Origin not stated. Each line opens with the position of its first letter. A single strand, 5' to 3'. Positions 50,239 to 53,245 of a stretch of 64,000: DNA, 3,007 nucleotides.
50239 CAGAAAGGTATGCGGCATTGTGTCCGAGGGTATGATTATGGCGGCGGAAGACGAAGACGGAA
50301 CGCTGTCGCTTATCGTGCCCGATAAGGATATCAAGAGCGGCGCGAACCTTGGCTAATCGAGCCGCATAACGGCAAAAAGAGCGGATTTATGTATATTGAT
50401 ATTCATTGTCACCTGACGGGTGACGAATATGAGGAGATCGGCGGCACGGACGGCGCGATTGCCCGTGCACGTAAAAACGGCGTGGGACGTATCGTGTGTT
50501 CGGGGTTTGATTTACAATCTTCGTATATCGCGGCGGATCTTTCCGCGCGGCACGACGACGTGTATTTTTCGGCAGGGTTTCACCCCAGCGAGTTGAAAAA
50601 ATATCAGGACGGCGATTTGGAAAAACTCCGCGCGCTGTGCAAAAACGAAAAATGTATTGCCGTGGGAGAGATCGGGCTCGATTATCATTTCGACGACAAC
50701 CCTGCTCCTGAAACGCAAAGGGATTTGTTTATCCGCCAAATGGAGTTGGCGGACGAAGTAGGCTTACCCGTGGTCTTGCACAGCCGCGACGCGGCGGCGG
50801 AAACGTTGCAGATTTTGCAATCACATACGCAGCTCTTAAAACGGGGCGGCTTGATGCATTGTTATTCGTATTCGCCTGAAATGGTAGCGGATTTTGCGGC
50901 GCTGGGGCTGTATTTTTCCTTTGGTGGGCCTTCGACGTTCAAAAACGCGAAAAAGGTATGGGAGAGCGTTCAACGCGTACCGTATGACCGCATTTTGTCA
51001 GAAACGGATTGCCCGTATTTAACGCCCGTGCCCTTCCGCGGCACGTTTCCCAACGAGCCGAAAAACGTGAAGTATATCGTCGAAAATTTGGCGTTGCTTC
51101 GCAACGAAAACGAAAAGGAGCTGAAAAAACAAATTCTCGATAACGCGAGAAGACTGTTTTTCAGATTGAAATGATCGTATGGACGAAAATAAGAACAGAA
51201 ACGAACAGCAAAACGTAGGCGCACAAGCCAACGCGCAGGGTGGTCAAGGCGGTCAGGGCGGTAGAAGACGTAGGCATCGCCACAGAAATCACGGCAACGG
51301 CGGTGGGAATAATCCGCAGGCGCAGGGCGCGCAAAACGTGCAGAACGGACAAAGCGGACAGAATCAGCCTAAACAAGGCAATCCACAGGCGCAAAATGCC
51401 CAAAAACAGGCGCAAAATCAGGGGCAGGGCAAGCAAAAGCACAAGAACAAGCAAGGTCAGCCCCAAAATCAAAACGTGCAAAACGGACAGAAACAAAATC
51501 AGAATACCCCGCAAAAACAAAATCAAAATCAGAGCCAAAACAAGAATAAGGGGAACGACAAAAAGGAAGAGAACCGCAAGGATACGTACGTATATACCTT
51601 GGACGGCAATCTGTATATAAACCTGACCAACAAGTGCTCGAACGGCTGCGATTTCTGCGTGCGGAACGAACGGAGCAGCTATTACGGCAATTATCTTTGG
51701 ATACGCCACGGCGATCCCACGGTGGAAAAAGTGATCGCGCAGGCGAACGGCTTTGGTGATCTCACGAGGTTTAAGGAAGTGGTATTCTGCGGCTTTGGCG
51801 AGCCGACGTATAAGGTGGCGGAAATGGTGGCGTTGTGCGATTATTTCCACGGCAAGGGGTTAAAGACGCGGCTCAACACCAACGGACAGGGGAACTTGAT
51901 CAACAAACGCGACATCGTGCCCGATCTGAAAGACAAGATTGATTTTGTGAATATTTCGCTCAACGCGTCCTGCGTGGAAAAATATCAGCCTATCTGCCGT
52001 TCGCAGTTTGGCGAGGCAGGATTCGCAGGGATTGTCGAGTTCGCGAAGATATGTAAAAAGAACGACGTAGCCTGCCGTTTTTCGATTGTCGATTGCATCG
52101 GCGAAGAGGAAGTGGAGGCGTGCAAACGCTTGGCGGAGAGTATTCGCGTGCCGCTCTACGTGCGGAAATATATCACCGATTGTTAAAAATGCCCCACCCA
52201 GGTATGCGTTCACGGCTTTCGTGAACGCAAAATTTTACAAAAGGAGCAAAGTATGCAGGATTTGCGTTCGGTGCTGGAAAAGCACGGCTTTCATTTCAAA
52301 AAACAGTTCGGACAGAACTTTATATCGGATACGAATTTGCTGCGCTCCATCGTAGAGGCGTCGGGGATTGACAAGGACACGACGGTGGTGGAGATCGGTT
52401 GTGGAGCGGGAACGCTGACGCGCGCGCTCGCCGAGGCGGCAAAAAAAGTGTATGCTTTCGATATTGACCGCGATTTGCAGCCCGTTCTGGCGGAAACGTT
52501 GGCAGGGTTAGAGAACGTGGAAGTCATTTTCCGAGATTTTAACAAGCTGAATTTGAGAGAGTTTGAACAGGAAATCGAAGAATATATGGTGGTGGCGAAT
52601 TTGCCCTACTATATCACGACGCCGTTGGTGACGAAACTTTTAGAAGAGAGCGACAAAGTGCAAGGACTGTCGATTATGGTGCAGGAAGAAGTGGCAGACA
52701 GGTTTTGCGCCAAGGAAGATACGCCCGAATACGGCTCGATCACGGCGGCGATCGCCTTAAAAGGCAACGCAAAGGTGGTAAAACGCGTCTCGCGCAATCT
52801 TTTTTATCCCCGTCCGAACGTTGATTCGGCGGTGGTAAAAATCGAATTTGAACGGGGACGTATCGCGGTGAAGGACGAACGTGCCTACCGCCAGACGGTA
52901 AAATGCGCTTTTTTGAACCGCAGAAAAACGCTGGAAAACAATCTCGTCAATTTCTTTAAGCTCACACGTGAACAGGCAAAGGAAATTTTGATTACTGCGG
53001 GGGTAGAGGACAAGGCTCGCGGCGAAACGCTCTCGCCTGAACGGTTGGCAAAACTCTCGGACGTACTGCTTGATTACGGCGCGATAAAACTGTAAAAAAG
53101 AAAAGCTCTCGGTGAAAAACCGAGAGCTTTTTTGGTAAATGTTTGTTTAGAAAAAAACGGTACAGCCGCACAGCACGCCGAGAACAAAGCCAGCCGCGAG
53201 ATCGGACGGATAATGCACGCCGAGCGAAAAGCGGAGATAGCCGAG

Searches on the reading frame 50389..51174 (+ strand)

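Call 65: search_protein_families(library=pfam, proteins=[window:50389-51174:+], max_evalue=0.0001)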
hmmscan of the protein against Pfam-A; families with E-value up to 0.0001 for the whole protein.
window:50389-51174:+ (261 aa): 1 family
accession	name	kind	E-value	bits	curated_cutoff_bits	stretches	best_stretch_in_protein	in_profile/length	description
PF01026.27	TatD_DNase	-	6.2e-77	258.8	27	1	3-257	1-252/253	TatD related DNase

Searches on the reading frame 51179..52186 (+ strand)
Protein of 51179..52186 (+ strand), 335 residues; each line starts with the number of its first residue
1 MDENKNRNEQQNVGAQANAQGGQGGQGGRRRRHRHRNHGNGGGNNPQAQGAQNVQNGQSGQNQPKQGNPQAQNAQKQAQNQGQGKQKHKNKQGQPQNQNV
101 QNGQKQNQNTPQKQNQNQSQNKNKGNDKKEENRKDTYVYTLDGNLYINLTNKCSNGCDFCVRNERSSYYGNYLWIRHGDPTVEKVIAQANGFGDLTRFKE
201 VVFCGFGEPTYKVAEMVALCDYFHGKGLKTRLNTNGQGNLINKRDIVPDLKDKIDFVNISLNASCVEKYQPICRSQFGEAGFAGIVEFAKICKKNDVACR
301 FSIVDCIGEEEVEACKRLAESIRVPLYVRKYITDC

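Call 65: search_protein_families(library=pfam, proteins=[window:51179-52186:+], max_evalue=0.0001)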
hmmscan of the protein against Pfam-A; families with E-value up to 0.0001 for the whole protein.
window:51179-52186:+ (335 aa): 1 family
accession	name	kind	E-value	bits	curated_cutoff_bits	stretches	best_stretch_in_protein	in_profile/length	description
PF04055.27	Radical_SAM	-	1.3e-09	38.9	29.5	1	147-298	1-142/166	Radical SAM superfamily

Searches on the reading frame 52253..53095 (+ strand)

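Call 65: search_protein_families(library=pfam, proteins=[window:52253-53095:+], max_evalue=0.0001)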
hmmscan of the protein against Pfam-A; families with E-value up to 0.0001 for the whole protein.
window:52253-53095:+ (280 aa): 5 families
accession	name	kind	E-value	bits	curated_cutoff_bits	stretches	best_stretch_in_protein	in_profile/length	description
PF00398.26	RrnaAD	-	2.4e-60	204.3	24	1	13-270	2-259/263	Ribosomal RNA adenine dimethylase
PF13649.12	Methyltransf_25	-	1.8e-07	32.2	27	1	45-132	1-88/97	Methyltransferase domain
PF13847.12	Methyltransf_31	-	4.8e-06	26.8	27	1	39-121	1-87/145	Methyltransferase domain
PF13489.12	Methyltransf_23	-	3.2e-05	24.2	27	1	32-93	12-61/164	Methyltransferase domain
PF08242.18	Methyltransf_12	-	3.8e-05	24.8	30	1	46-106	1-63/98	Methyltransferase domain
